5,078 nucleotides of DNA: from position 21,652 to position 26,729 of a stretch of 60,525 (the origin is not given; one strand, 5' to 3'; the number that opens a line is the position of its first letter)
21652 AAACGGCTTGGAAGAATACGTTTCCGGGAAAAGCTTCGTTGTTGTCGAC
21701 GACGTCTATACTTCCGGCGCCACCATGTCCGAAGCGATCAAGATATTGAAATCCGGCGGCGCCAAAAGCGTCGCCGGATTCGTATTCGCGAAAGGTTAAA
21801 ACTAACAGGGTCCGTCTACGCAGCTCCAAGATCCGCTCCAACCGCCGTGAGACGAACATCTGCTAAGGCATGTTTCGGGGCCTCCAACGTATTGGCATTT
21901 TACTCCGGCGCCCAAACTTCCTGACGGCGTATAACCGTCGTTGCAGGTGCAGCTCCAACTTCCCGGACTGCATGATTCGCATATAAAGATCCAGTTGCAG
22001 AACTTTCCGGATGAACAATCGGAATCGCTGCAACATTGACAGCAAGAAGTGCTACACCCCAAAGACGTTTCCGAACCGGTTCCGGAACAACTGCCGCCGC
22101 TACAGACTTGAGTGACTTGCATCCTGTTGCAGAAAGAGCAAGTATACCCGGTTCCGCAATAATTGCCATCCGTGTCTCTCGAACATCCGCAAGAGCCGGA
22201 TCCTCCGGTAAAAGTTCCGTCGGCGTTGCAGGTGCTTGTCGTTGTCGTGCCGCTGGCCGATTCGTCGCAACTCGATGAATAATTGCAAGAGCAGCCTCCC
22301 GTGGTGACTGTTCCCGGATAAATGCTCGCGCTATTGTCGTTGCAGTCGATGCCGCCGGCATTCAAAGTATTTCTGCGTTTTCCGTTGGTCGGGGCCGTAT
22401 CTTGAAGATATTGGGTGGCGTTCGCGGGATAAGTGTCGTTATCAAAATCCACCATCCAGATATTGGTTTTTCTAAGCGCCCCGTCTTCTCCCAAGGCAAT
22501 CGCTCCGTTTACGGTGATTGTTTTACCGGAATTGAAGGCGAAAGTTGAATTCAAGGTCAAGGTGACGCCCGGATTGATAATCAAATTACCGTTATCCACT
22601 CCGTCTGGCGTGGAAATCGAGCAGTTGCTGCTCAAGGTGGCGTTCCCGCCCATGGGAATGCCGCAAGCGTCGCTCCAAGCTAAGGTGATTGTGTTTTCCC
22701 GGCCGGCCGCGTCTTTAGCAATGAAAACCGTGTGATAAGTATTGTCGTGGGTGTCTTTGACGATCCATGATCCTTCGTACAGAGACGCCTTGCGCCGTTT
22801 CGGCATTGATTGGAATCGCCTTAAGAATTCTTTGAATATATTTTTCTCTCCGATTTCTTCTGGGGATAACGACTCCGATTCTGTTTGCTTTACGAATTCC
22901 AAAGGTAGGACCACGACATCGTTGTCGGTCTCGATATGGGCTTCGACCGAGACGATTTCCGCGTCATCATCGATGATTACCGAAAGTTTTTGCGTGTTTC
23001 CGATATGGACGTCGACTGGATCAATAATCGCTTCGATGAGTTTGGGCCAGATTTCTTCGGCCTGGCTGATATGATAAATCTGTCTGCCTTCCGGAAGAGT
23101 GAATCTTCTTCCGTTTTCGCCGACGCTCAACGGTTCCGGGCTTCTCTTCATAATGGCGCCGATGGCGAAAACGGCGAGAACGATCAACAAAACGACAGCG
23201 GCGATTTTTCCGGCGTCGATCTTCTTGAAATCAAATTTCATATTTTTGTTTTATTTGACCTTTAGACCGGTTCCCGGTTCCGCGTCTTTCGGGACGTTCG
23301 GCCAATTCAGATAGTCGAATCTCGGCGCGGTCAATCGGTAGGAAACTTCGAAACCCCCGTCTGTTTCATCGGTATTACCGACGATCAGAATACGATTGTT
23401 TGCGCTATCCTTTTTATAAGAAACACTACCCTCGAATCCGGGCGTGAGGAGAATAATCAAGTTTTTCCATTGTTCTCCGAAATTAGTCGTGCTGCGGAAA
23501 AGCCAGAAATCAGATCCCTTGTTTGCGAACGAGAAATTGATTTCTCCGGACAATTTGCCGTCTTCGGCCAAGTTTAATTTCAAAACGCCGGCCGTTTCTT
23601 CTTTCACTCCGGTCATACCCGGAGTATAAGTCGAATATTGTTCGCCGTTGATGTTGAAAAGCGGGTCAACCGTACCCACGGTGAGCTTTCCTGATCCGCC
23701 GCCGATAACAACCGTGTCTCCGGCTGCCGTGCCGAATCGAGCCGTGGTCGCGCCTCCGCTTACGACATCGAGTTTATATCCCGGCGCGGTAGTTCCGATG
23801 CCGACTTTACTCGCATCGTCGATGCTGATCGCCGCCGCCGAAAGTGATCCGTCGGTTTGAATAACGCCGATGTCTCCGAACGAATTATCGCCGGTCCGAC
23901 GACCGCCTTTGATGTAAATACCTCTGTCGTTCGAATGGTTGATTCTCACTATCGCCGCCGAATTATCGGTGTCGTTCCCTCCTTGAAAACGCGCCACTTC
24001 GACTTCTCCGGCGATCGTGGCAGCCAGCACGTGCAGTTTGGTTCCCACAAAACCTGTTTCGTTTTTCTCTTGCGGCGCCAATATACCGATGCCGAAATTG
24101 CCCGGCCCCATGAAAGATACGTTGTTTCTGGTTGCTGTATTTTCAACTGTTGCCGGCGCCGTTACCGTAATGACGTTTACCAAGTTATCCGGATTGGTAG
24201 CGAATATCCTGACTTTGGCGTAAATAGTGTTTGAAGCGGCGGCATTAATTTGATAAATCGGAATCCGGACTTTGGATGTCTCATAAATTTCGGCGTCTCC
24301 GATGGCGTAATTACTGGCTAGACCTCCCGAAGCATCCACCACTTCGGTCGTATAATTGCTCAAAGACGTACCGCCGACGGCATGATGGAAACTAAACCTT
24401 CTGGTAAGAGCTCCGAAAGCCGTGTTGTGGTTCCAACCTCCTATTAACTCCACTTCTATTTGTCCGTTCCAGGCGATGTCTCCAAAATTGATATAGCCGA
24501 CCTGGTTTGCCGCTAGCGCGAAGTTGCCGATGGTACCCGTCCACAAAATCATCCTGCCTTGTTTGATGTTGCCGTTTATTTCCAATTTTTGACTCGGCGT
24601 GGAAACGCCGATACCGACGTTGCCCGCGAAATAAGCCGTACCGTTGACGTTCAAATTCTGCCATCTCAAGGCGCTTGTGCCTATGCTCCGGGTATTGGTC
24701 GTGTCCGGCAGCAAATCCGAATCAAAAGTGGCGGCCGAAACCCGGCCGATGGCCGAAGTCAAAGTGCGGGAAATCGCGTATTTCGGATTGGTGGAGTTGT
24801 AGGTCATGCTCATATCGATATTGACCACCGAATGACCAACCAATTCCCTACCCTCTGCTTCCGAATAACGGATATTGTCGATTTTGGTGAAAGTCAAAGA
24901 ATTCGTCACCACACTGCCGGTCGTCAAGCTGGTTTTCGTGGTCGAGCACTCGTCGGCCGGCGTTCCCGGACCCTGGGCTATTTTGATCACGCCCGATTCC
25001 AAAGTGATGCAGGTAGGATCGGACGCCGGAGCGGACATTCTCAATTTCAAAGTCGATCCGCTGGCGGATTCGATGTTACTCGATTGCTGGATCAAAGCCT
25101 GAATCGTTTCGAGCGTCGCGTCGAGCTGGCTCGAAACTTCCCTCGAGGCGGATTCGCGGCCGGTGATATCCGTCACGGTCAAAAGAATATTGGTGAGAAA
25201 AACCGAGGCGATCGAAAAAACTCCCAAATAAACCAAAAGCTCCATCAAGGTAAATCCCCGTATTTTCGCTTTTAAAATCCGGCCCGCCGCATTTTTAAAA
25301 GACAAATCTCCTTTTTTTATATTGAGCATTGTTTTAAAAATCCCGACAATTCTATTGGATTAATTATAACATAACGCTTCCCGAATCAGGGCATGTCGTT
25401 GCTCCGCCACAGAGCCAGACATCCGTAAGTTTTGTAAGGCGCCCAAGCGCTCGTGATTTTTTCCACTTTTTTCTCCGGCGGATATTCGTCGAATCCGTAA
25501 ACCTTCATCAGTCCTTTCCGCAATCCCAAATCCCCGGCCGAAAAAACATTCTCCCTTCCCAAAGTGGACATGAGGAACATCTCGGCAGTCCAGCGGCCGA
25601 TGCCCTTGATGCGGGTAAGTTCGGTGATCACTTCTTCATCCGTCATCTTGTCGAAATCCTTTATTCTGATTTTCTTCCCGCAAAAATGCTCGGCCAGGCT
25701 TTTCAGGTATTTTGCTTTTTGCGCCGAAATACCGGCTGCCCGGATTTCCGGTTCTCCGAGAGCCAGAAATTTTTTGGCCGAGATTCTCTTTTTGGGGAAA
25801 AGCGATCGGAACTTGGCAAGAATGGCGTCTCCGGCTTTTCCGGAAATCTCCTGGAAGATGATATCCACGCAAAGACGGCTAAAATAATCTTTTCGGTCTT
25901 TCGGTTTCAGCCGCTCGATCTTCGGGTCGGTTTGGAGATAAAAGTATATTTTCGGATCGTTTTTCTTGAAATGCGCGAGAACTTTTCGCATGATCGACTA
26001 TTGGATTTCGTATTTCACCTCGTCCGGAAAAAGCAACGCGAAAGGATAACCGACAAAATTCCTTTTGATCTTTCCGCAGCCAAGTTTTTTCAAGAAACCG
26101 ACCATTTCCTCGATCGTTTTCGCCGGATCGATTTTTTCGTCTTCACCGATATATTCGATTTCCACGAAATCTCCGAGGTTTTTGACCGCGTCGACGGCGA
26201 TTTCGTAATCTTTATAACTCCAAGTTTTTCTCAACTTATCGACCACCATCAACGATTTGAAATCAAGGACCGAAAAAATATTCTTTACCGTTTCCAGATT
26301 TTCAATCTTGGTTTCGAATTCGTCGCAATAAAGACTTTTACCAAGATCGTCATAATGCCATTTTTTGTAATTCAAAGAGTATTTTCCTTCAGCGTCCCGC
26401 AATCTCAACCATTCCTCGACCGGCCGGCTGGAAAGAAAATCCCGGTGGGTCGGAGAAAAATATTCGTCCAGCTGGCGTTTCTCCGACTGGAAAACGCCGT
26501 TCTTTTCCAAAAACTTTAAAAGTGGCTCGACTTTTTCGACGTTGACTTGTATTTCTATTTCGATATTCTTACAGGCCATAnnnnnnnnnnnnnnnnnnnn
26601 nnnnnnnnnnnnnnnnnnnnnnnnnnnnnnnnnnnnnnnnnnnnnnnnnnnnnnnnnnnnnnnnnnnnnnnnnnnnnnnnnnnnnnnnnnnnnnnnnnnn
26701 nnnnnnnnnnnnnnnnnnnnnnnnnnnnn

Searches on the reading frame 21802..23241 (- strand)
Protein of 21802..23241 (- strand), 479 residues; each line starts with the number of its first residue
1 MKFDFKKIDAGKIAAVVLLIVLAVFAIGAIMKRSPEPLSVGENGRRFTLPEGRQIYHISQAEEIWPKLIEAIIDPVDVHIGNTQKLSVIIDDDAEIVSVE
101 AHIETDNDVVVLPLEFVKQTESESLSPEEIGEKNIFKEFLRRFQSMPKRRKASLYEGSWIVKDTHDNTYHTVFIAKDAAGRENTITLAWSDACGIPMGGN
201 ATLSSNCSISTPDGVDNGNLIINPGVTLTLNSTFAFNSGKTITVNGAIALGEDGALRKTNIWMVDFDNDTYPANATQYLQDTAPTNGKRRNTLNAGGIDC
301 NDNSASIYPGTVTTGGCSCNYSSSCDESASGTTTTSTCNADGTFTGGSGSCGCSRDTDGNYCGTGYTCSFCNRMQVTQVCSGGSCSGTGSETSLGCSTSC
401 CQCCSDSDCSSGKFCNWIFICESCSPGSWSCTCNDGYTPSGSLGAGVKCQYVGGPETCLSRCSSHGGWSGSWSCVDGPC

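Call 4: search_protein_families(library=pfam, proteins=[window:21802-23241:-], max_evalue=1)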
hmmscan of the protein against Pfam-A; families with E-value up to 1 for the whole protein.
window:21802-23241:- (479 aa): 1 family
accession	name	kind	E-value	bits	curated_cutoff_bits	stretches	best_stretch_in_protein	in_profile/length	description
PF11617.13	Cu-binding_MopE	-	0.016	15.9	27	1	299-311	1-13/30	Putative metal-binding motif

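Call 5: search_protein_families(library=ncbifam, proteins=[window:21802-23241:-], max_evalue=10)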
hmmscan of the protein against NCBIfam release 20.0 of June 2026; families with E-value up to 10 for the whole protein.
window:21802-23241:- (479 aa): 0 families

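Call 21: find_encoding_contigs(protein=window:21802-23241:-, flank=10000, max_places=6)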
Protein window:21802-23241:- (479 aa): 2 contigs read that carry it; 2 places shown.
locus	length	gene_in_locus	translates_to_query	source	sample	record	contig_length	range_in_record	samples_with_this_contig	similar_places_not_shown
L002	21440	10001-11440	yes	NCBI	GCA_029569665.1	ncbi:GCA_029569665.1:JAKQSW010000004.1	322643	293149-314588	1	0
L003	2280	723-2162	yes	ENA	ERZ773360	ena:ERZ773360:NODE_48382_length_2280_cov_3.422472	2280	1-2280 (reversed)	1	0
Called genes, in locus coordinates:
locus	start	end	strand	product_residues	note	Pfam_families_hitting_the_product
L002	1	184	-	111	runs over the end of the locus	-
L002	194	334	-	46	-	PF18919:DUF5670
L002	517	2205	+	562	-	PF00041:fn3 (weak)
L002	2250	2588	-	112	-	PF04343:DUF488, PF22751:DUF488-N3a, PF22752:DUF488-N3i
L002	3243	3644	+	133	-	-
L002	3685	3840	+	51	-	-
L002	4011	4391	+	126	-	-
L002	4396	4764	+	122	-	PF13473:Cupredoxin_1, PF00127:Copper-bind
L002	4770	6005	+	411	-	PF07995:GSDH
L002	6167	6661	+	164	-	PF00293:NUDIX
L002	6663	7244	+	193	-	PF01928:CYTH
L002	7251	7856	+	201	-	PF00730:HhH-GPD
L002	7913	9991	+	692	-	-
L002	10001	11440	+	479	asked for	-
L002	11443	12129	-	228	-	PF00156:Pribosyltran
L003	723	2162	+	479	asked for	-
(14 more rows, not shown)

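Call 23: predict_structure(protein=window:21802-23241:-)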
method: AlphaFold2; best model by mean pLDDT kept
length: 479 residues; sequences in the alignment: 1
mean_pLDDT: 35.5   pTM: 0.21
mean pLDDT of the five models: 35.5, 31.1, 30.1, 30.1, 27.8
residues with pLDDT >= 90: 0; 70-90: 15; 50-70: 14; < 50: 450
segments of 3 or more residues with pLDDT < 50: 31-479
pLDDT, mean of each block of 10 residues (from residue 1): 59 76 66 37 33 36 37 30 38 37 33 32 32 38 37 33 41 38 41 34 35 32 32 30 29 26 26 25 25 26 24 30 35 40 44 43 39 26 28 29 32 32 29 31 36 40 40 35
secondary structure, 60 per line:
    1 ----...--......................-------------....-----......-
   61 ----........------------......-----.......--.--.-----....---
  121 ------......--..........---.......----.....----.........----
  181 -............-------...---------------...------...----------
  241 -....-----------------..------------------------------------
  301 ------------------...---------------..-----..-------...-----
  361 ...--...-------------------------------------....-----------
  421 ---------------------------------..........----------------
elements in order: H10-31 E45-48 E54-59 H65-72 E85-90 E96-102 H114-117 H127-132 H135-144 H148-154 E159-163 E168-176 E182-190 E201-203 E219-221 E228-230 E242-245 E319-321 E353-355 E361-363 E366-368 H406-409 H454-463

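Call 32: find_homologous_proteins(query=window:21802-23241:-, max_evalue=0.001)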
Query window:21802-23241:- (479 aa): 26 proteins with E <= 0.001 among 8000 candidates.
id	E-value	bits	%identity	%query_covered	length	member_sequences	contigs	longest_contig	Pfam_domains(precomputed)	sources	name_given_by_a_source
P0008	4.7e-298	1007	90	100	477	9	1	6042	-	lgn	-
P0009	7.1e-137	475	76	62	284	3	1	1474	-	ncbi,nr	ncbi:MAG TPA: hypothetical protein PLN18_02645, partial [Candidatus Colwellbacteria bacterium]|nr:hy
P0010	5.2e-130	453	56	81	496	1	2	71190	-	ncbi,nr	ncbi:MAG: hypothetical protein M1586_02135 [Patescibacteria group bacterium]|nr:hypothetical protein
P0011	6.4e-90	321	45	81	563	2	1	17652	-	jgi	jgi:hypothetical protein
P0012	3.2e-87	312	43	87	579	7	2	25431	-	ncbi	-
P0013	4.5e-84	301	44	75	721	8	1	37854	-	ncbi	-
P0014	5.8e-79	284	41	83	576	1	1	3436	-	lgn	-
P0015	1.3e-77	280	40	72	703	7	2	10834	-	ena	-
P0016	1.3e-72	263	46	68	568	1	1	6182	-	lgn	-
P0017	2.6e-69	253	48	61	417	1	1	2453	-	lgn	-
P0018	4.9e-66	242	45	55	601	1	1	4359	-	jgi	jgi:hypothetical protein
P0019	7.9e-66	241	41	59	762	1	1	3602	-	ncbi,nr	ncbi:MAG: hypothetical protein Q7S36_03645 [Candidatus Liptonbacteria bacterium]|nr:hypothetical pro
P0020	4.5e-62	229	41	62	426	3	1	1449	-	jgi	jgi:hypothetical protein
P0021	5.3e-62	228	49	55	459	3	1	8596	-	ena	-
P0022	2.3e-61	226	40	72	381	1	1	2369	-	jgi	jgi:hypothetical protein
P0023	1.4e-60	224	47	57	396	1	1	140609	-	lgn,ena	-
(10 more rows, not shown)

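Call 51: find_encoding_contigs(protein=P0023, flank=6000, max_places=2)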
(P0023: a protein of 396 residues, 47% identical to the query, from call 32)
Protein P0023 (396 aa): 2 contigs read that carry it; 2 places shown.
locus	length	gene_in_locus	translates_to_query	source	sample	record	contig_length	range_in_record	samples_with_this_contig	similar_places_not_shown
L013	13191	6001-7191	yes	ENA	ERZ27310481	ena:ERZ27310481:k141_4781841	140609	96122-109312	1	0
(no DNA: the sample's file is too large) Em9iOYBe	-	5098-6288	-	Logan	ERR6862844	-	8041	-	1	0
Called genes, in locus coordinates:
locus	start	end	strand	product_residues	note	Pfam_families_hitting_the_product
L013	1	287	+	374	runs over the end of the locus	-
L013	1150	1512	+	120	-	-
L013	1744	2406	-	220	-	PF01471:PG_binding_1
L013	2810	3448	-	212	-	-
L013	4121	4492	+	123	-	PF13473:Cupredoxin_1 (weak)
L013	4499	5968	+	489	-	-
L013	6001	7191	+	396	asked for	-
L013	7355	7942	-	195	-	-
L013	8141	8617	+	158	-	-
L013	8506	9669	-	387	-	PF00589:Phage_integrase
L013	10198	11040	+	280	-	PF02749:QRPTase_N, PF01729:QRPTase_C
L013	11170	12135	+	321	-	PF00072:Response_reg, PF00990:GGDEF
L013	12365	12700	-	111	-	PF01627:Hpt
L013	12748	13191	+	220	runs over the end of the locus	PF16011:CBM9_2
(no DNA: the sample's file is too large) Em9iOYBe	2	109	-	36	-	?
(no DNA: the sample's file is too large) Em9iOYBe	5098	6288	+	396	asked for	-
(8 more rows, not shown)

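Call 52: find_encoding_contigs(protein=P0013, flank=6000, max_places=2)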
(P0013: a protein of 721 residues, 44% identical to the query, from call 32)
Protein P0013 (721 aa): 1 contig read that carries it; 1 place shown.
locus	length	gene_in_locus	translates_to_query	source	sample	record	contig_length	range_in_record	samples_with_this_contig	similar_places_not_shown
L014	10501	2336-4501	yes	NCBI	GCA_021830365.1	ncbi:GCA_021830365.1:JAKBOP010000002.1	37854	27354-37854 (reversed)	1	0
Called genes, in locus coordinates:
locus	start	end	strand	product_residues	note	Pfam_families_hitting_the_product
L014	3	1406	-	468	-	?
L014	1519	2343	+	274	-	-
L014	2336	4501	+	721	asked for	-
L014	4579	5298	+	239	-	-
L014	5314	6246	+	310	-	-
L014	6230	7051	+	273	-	-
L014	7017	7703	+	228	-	PF01351:RNase_HII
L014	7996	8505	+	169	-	PF03640:Lipoprotein_15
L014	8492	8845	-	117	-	-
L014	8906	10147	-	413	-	PF12704:MacB_PCD, PF02687:FtsX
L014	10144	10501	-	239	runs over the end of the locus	PF02463:SMC_N (faint), PF13481:AAA_25 (faint), PF00005:ABC_tran, PF13304:AAA_21 (faint)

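Call 61: search_protein_families(library=phrogs, proteins=[window:21802-23241:-], max_evalue=0.01)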
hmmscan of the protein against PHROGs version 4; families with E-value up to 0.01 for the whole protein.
window:21802-23241:- (479 aa): 0 families

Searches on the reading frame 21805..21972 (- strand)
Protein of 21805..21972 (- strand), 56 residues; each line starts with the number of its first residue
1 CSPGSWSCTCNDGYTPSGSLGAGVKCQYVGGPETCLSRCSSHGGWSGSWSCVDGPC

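Call 5: search_protein_families(library=ncbifam, proteins=[window:21805-21957:-], max_evalue=10)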
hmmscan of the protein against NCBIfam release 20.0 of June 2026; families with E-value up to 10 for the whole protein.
seq(51 aa): 0 families

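Call 33: search_protein_families(library=pfam, proteins=[window:21805-21972:-], max_evalue=10)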
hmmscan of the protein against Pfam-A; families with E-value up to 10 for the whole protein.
seq(56 aa): 5 families
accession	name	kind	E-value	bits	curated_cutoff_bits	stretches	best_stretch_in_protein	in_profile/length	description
PF12662.13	cEGF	-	0.0026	18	26.6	1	5-26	1-19/24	Complement Clr-like EGF-like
PF12947.13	EGF_3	-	0.13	13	28.5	1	4-18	19-33/36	EGF domain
PF00084.26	Sushi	-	1.4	9.8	20.7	0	7-46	26-50/56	Sushi repeat (SCR repeat)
PF07645.21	EGF_CA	-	1.8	9.3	27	0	4-17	24-37/43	Calcium-binding EGF domain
PF21795.3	JAG1-like_EGF2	-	3.9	8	27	1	3-14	7-17/25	Protein jagged-1-like, atypical EGF2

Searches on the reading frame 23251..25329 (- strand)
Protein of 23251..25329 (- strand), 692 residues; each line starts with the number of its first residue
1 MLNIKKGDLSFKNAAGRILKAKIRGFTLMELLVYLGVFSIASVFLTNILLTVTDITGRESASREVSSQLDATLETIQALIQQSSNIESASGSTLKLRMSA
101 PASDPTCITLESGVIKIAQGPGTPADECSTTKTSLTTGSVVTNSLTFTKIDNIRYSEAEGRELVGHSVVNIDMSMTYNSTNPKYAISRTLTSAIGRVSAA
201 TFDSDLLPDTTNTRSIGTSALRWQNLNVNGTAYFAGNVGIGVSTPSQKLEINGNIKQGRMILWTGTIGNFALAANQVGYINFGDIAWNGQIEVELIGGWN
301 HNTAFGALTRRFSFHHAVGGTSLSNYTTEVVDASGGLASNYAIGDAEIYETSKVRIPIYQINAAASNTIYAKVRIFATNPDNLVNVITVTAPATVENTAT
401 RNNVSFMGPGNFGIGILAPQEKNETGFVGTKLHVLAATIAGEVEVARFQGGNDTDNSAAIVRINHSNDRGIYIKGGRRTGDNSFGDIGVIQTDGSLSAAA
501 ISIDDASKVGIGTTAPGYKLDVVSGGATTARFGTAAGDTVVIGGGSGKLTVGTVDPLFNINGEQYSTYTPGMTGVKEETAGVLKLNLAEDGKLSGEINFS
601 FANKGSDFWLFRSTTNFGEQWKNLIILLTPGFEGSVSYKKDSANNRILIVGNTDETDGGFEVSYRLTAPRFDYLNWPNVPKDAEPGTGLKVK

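Call 14: search_protein_families(library=pfam, proteins=[window:23251-25329:-], max_evalue=0.001)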
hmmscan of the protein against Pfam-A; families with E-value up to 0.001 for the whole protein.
window:23251-25329:- (692 aa): 1 family
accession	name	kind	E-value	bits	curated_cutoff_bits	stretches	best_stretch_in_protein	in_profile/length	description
PF07963.17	N_methyl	-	0.00011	22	21.2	1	22-45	3-26/27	Prokaryotic N-terminal methylation motif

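Call 61: search_protein_families(library=phrogs, proteins=[window:23251-25329:-], max_evalue=0.01)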
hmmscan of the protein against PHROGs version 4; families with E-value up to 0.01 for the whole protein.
window:23251-25329:- (692 aa): 0 families

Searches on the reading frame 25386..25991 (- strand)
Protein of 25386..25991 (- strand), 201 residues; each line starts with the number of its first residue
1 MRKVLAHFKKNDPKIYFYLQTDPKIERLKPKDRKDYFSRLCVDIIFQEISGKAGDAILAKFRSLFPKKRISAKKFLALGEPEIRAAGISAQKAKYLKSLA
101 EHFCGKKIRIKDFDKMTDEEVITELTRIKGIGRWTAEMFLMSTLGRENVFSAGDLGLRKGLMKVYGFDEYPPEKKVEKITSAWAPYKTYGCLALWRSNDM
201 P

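Call 14: search_protein_families(library=pfam, proteins=[window:25386-25991:-], max_evalue=0.001)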
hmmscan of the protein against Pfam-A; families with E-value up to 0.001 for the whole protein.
window:25386-25991:- (201 aa): 1 family
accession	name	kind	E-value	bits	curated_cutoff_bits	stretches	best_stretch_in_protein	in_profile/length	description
PF00730.31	HhH-GPD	-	1.5e-11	45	26.2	1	44-183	4-106/108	HhH-GPD superfamily base excision DNA repair protein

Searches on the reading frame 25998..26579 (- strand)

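Call 41: search_protein_families(library=pfam, proteins=[window:25998-26579:-], max_evalue=0.001)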
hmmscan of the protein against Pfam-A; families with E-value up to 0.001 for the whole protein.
window:25998-26579:- (193 aa): 1 family
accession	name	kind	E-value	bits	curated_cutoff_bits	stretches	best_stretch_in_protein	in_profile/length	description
PF01928.26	CYTH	-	1.2e-21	77.8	23.2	1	5-167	1-168/179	CYTH domain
